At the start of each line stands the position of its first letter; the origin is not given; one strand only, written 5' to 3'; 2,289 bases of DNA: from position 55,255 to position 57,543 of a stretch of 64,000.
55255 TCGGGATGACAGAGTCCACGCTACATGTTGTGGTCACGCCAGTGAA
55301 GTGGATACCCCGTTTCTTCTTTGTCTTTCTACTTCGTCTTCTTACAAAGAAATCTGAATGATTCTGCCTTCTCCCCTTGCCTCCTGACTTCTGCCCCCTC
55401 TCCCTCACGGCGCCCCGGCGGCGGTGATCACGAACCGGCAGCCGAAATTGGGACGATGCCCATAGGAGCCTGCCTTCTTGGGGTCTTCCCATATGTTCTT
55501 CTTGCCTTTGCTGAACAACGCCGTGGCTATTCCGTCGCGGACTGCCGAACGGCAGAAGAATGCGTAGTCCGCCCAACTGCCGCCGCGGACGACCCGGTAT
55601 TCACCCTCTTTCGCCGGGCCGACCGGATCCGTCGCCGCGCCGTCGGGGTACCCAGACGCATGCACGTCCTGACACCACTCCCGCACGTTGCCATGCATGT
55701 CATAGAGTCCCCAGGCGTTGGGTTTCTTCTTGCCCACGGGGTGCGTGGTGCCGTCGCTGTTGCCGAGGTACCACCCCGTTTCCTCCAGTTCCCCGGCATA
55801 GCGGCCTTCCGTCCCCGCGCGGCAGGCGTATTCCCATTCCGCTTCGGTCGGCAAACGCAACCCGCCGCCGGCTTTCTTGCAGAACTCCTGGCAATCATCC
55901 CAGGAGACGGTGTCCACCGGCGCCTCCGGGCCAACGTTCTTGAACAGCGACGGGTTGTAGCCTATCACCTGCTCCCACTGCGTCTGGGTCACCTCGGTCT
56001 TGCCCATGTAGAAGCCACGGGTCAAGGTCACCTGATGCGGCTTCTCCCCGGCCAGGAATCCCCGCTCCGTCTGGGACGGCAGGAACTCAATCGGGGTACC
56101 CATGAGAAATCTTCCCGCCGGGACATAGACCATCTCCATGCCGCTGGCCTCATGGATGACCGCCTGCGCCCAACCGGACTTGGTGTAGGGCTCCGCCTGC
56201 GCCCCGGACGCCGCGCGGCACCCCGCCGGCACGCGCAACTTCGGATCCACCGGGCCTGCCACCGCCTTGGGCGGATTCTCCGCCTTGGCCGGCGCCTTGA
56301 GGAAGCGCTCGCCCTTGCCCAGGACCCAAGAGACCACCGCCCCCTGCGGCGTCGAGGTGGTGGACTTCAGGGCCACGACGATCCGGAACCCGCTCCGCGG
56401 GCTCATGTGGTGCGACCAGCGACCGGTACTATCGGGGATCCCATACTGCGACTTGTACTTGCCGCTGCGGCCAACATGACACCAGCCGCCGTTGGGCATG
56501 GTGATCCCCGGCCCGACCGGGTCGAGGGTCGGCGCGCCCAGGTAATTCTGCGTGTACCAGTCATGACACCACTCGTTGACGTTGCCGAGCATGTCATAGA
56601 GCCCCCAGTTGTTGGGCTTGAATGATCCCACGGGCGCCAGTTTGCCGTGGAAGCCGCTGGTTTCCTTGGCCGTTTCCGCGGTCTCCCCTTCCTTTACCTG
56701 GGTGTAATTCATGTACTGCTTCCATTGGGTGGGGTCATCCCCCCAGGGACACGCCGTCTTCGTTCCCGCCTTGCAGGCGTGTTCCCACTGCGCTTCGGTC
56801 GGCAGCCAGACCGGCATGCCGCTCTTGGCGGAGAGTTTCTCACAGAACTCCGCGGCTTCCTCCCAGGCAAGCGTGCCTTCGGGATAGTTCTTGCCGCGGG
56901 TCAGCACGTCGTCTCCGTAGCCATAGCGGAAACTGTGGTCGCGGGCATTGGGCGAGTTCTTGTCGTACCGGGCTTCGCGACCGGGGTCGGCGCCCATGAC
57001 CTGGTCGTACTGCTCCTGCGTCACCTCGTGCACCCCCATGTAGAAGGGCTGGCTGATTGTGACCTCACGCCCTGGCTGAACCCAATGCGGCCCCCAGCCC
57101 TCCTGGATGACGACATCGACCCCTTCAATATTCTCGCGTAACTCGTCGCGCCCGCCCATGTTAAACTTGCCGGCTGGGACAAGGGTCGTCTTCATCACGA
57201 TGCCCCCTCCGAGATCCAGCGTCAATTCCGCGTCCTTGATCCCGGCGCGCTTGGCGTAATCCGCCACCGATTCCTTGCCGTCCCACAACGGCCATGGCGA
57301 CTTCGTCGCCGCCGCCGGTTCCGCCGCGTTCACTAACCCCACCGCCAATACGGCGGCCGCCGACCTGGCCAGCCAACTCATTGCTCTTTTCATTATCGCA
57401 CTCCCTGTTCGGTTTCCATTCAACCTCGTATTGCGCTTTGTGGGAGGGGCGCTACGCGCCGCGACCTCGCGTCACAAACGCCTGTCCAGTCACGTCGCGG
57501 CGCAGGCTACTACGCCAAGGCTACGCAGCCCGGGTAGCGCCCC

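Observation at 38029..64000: Co-directional array of secreted, catalytically non-canonical FGE-sulfatase-domain paralogs interleaved with glycosidases, with no sulfatase present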

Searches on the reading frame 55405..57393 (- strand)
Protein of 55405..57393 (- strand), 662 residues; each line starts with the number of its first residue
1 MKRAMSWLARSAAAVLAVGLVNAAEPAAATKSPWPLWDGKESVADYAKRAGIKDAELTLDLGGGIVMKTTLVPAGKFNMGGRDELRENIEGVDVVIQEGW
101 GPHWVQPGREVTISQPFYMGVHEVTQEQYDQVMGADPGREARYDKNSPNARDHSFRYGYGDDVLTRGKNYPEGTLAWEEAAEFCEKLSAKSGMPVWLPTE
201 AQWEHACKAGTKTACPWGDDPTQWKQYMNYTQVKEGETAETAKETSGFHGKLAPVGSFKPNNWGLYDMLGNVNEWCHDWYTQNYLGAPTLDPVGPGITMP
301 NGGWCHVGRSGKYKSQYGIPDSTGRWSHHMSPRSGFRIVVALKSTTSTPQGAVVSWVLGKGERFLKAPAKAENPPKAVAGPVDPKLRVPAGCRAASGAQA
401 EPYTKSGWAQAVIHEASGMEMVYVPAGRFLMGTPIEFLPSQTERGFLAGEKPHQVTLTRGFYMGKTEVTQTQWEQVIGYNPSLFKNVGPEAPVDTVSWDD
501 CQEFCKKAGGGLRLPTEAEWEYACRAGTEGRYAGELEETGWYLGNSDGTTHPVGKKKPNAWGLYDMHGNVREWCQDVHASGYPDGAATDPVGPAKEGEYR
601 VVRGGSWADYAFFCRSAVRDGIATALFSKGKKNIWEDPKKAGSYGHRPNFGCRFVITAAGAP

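Call 4: search_protein_families(library=pfam, proteins=[window:55405-57393:-], max_evalue=0.01)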
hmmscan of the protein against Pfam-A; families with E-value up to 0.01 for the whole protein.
window:55405-57393:- (662 aa): 1 family
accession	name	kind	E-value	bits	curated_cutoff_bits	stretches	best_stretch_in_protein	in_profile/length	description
PF03781.23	FGE-sulfatase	-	1.5e-81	274.3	23.3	2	419-619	3-236/255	Sulfatase-modifying factor enzyme 1-like domain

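Call 15: find_encoding_contigs(protein=window:55405-57393:-, flank=10000, max_places=6)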
Protein window:55405-57393:- (662 aa): 7 contigs read that carry it; 4 places shown.
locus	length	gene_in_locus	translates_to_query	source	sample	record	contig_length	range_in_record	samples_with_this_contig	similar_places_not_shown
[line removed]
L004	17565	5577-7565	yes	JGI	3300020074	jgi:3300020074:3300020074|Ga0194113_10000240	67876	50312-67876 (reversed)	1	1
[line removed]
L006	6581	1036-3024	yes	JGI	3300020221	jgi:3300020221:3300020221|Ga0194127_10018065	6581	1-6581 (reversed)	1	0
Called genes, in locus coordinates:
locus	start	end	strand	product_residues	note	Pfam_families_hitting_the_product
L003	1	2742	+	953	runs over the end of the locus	PF22680:Glyco_hydro_123_N_2 (faint), PF13320:GH123_cat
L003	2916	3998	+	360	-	PF03781:FGE-sulfatase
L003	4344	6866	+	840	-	PF02065:Melibiase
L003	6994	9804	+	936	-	PF22680:Glyco_hydro_123_N_2, PF13320:GH123_cat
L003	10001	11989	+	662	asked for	PF03781:FGE-sulfatase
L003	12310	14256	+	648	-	PF03781:FGE-sulfatase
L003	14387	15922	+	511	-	PF21722:Gly_rich_2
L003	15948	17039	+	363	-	PF03781:FGE-sulfatase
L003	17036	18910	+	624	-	PF03781:FGE-sulfatase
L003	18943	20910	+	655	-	PF03781:FGE-sulfatase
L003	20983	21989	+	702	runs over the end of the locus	-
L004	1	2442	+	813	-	?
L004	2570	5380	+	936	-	PF22680:Glyco_hydro_123_N_2, PF13320:GH123_cat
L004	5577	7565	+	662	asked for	PF03781:FGE-sulfatase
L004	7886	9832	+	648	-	PF03781:FGE-sulfatase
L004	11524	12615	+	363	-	PF03781:FGE-sulfatase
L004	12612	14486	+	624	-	PF03781:FGE-sulfatase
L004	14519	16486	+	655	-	PF03781:FGE-sulfatase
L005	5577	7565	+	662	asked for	PF03781:FGE-sulfatase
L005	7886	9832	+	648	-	PF03781:FGE-sulfatase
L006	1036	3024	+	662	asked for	PF03781:FGE-sulfatase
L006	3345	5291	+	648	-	PF03781:FGE-sulfatase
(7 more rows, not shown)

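Call 16: find_homologous_proteins(query=window:55405-57393:-, max_evalue=1e-10)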
Query window:55405-57393:- (662 aa): 1254 proteins with E <= 1e-10 among 8000 candidates; the best 120 are listed.
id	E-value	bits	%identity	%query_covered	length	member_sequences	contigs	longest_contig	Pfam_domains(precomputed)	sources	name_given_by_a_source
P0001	0.0e+0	1581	100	100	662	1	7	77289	PF03781.23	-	-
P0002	0.0e+0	1314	85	95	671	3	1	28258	PF03781.23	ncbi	-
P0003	0.0e+0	1297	83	100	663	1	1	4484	PF03781.23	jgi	jgi:formylglycine-generating enzyme required for sulfatase activity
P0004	0.0e+0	1103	74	95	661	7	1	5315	PF03781.23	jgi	jgi:formylglycine-generating enzyme required for sulfatase activity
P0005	1.1e-270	918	62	99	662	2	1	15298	PF03781.23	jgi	jgi:formylglycine-generating enzyme required for sulfatase activity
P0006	1.4e-257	875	62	95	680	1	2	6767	PF03781.23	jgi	jgi:formylglycine-generating enzyme required for sulfatase activity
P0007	5.3e-251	853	60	98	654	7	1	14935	PF03781.23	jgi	-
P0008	2.2e-248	845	57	100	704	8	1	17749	PF03781.23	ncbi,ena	-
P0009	7.1e-248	843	59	99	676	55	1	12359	PF03781.23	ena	-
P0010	1.6e-243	829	59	98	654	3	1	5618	PF03781.23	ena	-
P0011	1.1e-230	786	60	95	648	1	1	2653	PF03781.23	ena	-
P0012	1.2e-227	776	57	100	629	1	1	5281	PF03781.23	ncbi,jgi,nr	ncbi:MAG: formylglycine-generating enzyme family protein [Verrucomicrobia bacterium]|nr:formylglycin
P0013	1.0e-226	773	57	100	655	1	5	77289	PF03781.23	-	-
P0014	3.9e-206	705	54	100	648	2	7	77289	PF03781.23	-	-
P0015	1.3e-200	687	36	89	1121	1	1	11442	PF26707.1,PF07603.18,PF03781.23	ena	-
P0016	1.3e-191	657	52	100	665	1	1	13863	PF03781.23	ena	-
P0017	6.2e-191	655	69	65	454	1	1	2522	PF03781.23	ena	-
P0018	1.6e-190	653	52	100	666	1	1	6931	PF03781.23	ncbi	-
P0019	7.0e-184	632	51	95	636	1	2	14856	PF03781.23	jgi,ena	-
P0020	1.6e-182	627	50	100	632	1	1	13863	PF03781.23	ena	-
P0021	9.2e-178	611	50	95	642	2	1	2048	PF03781.23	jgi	jgi:formylglycine-generating enzyme required for sulfatase activity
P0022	8.0e-177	608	49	100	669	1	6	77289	PF03781.23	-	-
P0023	2.0e-175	604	48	100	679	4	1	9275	PF03781.23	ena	-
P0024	7.8e-175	602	51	95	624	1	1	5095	PF03781.23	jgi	jgi:formylglycine-generating enzyme required for sulfatase activity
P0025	1.2e-171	591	48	100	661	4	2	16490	PF03781.23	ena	-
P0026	1.5e-171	591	50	95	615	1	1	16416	PF03781.23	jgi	jgi:formylglycine-generating enzyme required for sulfatase activity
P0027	4.8e-169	582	41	84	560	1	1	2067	PF03781.23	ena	-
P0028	1.2e-168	581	49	94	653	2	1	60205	PF03781.23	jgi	jgi:formylglycine-generating enzyme required for sulfatase activity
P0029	4.0e-163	563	37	88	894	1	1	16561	PF03781.23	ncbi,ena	ncbi:MAG: formylglycine-generating enzyme family protein [Planctomycetota bacterium]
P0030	1.2e-158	548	33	77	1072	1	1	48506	PF07603.18,PF03781.23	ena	-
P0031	3.6e-156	540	38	93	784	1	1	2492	PF03781.23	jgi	jgi:formylglycine-generating enzyme required for sulfatase activity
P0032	7.0e-149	516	37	87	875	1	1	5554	PF26707.1,PF07603.18,PF03781.23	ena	-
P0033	2.2e-148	514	46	100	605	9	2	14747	PF03781.23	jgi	jgi:formylglycine-generating enzyme required for sulfatase activity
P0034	2.7e-146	507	48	31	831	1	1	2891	PF03781.23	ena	-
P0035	4.2e-145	503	36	85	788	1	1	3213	PF07603.18,PF03781.23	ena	-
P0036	4.1e-143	497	49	83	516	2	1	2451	PF03781.23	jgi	jgi:formylglycine-generating enzyme required for sulfatase activity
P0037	6.8e-143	496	39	89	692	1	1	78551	PF03781.23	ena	-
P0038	1.8e-138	481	34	84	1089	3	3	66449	PF03781.23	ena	-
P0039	4.4e-137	477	48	58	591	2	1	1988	PF03781.23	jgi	jgi:formylglycine-generating enzyme required for sulfatase activity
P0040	7.8e-133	463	36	90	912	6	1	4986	PF03781.23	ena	-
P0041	5.8e-126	440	31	91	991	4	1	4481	PF03781.23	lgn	-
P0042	1.6e-125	439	41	85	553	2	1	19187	PF03781.23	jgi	-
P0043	2.1e-125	438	30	89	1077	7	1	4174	PF01833.31,PF03781.23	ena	-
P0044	1.3e-122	429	31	84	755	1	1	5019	PF05903.21,PF03781.23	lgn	-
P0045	4.2e-118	414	34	84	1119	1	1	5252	PF03781.23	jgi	jgi:formylglycine-generating enzyme required for sulfatase activity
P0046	3.2e-115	405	38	85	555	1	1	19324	PF03781.23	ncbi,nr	ncbi:MAG: formylglycine-generating enzyme family protein, partial [Planctomycetaceae bacterium]|nr:f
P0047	7.3e-115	403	39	84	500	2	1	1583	PF03781.23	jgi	jgi:formylglycine-generating enzyme required for sulfatase activity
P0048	1.9e-114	402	32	84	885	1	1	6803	PF03781.23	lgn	-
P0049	1.1e-112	396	39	86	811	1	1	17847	PF03781.23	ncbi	-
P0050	1.5e-112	396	36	90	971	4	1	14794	PF03781.23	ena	-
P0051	2.0e-112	395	34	78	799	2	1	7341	PF03781.23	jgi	-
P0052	5.2e-111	391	31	92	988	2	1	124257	PF03781.23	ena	-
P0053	3.6e-110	388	35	85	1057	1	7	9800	PF03781.23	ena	-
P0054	5.3e-109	384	37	86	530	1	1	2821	PF03781.23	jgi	jgi:formylglycine-generating enzyme required for sulfatase activity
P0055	6.7e-107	377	41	32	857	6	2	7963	PF00574.29,PF03781.23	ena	-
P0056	4.7e-106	374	31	84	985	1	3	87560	PF00404.25,PF03781.23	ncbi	-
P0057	1.7e-105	372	40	86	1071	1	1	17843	PF07714.24,PF00069.32,PF03781.23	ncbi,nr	ncbi:MAG: SUMF1/EgtB/PvdO family nonheme iron enzyme [Planctomycetota bacterium]|nr:SUMF1/EgtB/PvdO 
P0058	2.6e-105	372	36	77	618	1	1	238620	PF03781.23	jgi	jgi:formylglycine-generating enzyme required for sulfatase activity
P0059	7.4e-105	370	39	78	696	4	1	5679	PF03781.23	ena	-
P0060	4.5e-101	358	40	32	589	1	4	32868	PF03781.23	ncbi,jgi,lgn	jgi:formylglycine-generating enzyme required for sulfatase activity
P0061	6.6e-101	357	37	86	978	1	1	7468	PF07714.24,PF00069.32,PF03109.23,PF03781.23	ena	-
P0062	1.9e-100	356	37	78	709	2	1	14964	PF03781.23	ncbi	-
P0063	5.3e-99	351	35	82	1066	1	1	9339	PF07714.24,PF00069.32,PF03781.23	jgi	-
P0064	2.8e-98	349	36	73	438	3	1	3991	PF03781.23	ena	-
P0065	7.1e-98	347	38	85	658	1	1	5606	PF03781.23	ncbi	ncbi:MAG: formylglycine-generating enzyme family protein, partial [Planctomycetota bacterium]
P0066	1.0e-97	347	37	83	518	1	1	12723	PF03781.23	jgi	jgi:formylglycine-generating enzyme required for sulfatase activity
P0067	1.2e-97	346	39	84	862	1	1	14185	PF03781.23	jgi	-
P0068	1.4e-97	346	39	85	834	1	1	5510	PF03781.23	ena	-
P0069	1.5e-97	346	33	84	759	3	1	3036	PF08305.18,PF03781.23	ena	-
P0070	4.5e-97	345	35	84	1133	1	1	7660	PF00656.28,PF03781.23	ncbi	ncbi:MAG: SUMF1/EgtB/PvdO family nonheme iron enzyme [Planctomycetota bacterium]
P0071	5.2e-97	344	36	84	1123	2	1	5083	PF07714.24,PF00069.32,PF03781.23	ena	-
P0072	9.6e-97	343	34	78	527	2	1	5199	PF03781.23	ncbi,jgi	ncbi:MAG: formylglycine-generating enzyme family protein, partial [Candidatus Brocadiia bacterium]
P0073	1.3e-96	343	35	89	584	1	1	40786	PF03781.23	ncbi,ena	-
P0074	1.6e-96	343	36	86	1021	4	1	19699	PF07714.24,PF00069.32,PF03109.23,PF03781.23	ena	-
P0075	1.7e-96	343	33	83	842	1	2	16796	PF03781.23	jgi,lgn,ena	-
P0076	2.6e-96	342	37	84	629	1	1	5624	PF03781.23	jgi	-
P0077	2.8e-96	342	48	58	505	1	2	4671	PF03781.23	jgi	-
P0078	5.9e-96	341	35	90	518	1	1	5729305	PF03781.23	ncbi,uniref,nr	ncbi:formylglycine-generating enzyme family protein [Oligosphaera ethanolica]|uniref:Formylglycine-g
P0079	3.0e-95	339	38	85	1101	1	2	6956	PF07714.24,PF00069.32,PF03781.23,PF01636.30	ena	-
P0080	6.7e-95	337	53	31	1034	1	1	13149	PF07714.24,PF00069.32,PF03781.23,PF01636.30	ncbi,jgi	jgi:formylglycine-generating enzyme required for sulfatase activity/serine/threonine protein kinase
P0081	2.6e-94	335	36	83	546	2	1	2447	PF03781.23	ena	-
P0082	3.3e-94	335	37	85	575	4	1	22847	PF03781.23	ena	-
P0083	4.5e-94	335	35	92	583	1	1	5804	PF03781.23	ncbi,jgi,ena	jgi:formylglycine-generating enzyme required for sulfatase activity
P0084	5.0e-94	335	35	84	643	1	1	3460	PF03781.23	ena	-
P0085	6.6e-94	334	36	84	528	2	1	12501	PF03781.23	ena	-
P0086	2.3e-93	332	34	85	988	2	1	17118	PF00069.32,PF03781.23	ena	-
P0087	3.1e-93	332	36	77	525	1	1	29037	PF03781.23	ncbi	-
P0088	3.8e-93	332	51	33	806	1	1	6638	PF01476.27,PF08308.18,PF03781.23,PF13620.13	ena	-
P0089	4.9e-93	331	35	85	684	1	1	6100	PF03781.23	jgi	jgi:formylglycine-generating enzyme required for sulfatase activity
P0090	8.2e-93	330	37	88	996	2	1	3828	PF07714.24,PF00069.32,PF03781.23,PF01636.30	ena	-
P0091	1.0e-92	330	34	84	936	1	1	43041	PF03781.23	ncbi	-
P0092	1.2e-92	330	35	84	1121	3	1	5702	PF07714.24,PF00069.32,PF03781.23,PF01636.30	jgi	jgi:formylglycine-generating enzyme required for sulfatase activity/serine/threonine protein kinase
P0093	1.3e-92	330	35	84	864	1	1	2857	PF03781.23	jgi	-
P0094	2.1e-92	329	46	31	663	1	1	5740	PF03781.23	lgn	-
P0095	4.0e-92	328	56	41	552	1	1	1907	PF13240.12,PF12773.14,PF03781.23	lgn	-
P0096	1.6e-91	326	37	86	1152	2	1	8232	PF13385.14,PF03781.23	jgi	-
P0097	2.7e-91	325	34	83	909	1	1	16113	PF03160.21,PF03781.23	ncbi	-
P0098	1.1e-90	323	35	85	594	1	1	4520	PF03781.23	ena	-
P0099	3.6e-90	322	55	31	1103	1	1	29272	PF07714.24,PF00069.32,PF03109.23,PF03781.23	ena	-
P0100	4.0e-90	322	32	83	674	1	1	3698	PF01833.31,PF03781.23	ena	-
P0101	4.1e-90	322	37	88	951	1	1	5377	PF07714.24,PF00069.32,PF03109.23,PF03781.23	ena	-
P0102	4.7e-90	321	37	85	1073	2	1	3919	PF07714.24,PF00069.32,PF03781.23,PF01636.30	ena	-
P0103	9.2e-89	317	34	86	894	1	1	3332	PF07714.24,PF00069.32,PF03109.23,PF03781.23,PF17667.8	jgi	-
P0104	2.2e-88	316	39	76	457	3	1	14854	PF03781.23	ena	-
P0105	2.9e-88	315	33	87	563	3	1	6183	PF03781.23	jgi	-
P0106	1.1e-87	314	35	84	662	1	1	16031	PF03781.23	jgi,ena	jgi:formylglycine-generating enzyme required for sulfatase activity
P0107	1.4e-87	313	41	24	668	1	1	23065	PF03781.23,PF03891.21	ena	-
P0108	3.3e-87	312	32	89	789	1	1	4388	PF01833.31,PF03781.23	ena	-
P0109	7.7e-87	311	36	84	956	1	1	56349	PF00656.28,PF08308.18,PF03781.23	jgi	jgi:formylglycine-generating enzyme required for sulfatase activity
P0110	1.6e-86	310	34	86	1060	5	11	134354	PF03781.23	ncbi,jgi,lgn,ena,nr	ncbi:MAG: formylglycine-generating enzyme family protein [Bryobacter sp.]|jgi:formylglycine-generati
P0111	1.6e-86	310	34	88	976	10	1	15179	PF07714.24,PF00069.32,PF03109.23,PF03781.23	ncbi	-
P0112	2.2e-86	309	33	88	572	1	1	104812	PF03781.23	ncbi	ncbi:MAG: formylglycine-generating enzyme family protein [Thermoguttaceae bacterium]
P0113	2.3e-86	309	35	78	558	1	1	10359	PF04151.22,PF03781.23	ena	-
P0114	6.2e-86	308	34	89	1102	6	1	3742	PF14559.13,PF17874.8,PF00515.35,PF13424.13,PF13176.13,PF03781.23,PF24885.2,PF13432.13,PF13428.13,PF07719.24,PF13374.13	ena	-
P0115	7.2e-86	308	39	69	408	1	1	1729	PF03781.23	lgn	-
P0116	3.6e-85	305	32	85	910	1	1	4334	PF03781.23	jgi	jgi:formylglycine-generating enzyme required for sulfatase activity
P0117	4.8e-85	305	49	31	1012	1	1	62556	PF07714.24,PF00069.32,PF13306.13,PF03781.23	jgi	jgi:formylglycine-generating enzyme required for sulfatase activity/serine/threonine protein kinase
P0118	1.3e-84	303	36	84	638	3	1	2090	PF03781.23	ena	-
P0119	2.1e-84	303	37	79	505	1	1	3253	PF03781.23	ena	-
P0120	3.6e-84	302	35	71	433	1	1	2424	PF03781.23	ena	-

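Call 21: find_related_loci(query=window:55405-57393:-, collection=genome_contigs, flank=10000)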
Query window:55405-57393:- (662 aa) in genome_contigs; peptide patterns used: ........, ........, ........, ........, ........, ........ (x = any residue, [..] = any of these).
79 stretches matched a pattern; 41 encode a relative of the query (tblastn E <= 1e-3); 41 distinct loci.
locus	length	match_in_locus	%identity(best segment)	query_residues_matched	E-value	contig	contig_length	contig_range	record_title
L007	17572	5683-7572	85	36-662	0e+0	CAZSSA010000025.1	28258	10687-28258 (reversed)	MAG TPA_asm: uncultured Verrucomicrobiota bacterium isolate SRP272421_co3_542 genome assembly, contig: NODE_3156_length_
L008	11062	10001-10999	78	34-607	1e-172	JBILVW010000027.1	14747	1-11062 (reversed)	MAG: Pirellulales bacterium isolate ME2018-08-20_3300044629_group8_bin88 Rohwer_bin1718_scaffold_3435_c1, whole genome s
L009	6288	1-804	71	67-662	4e-116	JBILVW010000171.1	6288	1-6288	MAG: Pirellulales bacterium isolate ME2018-08-20_3300044629_group8_bin88 Rohwer_bin1718_scaffold_17040_c1, whole genome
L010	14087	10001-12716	37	36-628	4e-87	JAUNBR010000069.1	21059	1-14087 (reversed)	MAG: Planctomycetia bacterium isolate S1R_St_60 NODE_986_length_21059_cov_50.435774, whole genome shotgun sequence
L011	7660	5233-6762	34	51-635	1e-79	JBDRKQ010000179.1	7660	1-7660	MAG: Planctomycetota bacterium isolate MEGAHIT-group-1.728 k141_11936115, whole genome shotgun sequence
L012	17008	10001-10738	52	109-622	4e-65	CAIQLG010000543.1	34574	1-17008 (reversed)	MAG: uncultured Lentisphaerae bacterium isolate AM-lipid-01-D10_bin-0339 genome assembly, contig: bin-0339:543/606, whol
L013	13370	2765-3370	56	58-619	8e-64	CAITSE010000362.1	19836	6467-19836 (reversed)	MAG: uncultured Lentisphaerae bacterium isolate AM-2014_bin-3387 genome assembly, contig: bin-3387:362/376, whole genome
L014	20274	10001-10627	57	47-619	1e-63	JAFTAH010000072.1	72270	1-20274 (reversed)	MAG: Kiritimatiellae bacterium isolate RGIG3636 Goat_Rumen.Co__c1188311, whole genome shotgun sequence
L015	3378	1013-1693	53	64-619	1e-62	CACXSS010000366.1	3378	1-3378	MAG: uncultured planctomycete isolate RUG11551 genome assembly, contig: RUG11551_asm_366, whole genome shotgun sequence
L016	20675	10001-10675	55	65-619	2e-61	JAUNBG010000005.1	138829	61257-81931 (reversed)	MAG: Planctomycetia bacterium isolate S1R_St_28 NODE_18_length_138829_cov_26.161032, whole genome shotgun sequence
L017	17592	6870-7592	56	38-619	3e-58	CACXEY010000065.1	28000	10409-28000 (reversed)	uncultured bacterium isolate RUG11196 genome assembly, contig: RUG11196_asm_65, whole genome shotgun sequence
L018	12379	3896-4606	50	111-621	5e-57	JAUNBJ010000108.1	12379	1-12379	MAG: Planctomycetia bacterium isolate S1R_St_37 NODE_1973_length_12379_cov_56.616034, whole genome shotgun sequence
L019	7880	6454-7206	48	111-621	1e-56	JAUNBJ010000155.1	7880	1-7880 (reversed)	MAG: Planctomycetia bacterium isolate S1R_St_37 NODE_3518_length_7880_cov_50.825559, whole genome shotgun sequence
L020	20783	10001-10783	45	83-621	1e-54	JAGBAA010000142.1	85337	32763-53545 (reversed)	MAG: Thermoguttaceae bacterium isolate RGIG8929 Water_deer_Rectum-1__c413151, whole genome shotgun sequence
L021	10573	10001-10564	52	67-576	3e-53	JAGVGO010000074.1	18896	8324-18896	MAG: Planctomycetota bacterium isolate DeMMO2_28 c_000000115917, whole genome shotgun sequence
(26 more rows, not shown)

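Call 25: find_encoding_contigs(protein=P0028, flank=10000, max_places=2)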
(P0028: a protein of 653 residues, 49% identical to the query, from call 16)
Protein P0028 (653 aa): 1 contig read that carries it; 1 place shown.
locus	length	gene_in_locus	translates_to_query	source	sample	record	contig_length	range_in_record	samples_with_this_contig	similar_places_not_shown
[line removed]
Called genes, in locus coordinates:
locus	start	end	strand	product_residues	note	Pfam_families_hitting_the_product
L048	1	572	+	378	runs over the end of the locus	PF00072:Response_reg, PF00211:Guanylate_cyc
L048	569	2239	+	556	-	-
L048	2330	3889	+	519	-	PF00370:FGGY_N, PF02782:FGGY_C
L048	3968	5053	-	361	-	PF13088:BNR_2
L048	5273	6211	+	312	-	PF02311:AraC_binding, PF12833:HTH_18, PF00165:HTH_AraC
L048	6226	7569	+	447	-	PF03137:OATP (faint), PF07690:MFS_1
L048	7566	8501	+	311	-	PF00701:DHDPS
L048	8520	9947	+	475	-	PF03781:FGE-sulfatase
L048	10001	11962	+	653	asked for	PF03781:FGE-sulfatase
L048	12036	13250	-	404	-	PF08495:FIST, PF10442:FIST_C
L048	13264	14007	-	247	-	PF00702:Hydrolase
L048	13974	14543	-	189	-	PF03079:ARD, PF07883:Cupin_2 (weak)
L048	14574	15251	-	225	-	PF00596:Aldolase_II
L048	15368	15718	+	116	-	-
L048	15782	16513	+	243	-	PF08242:Methyltransf_12, PF13649:Methyltransf_25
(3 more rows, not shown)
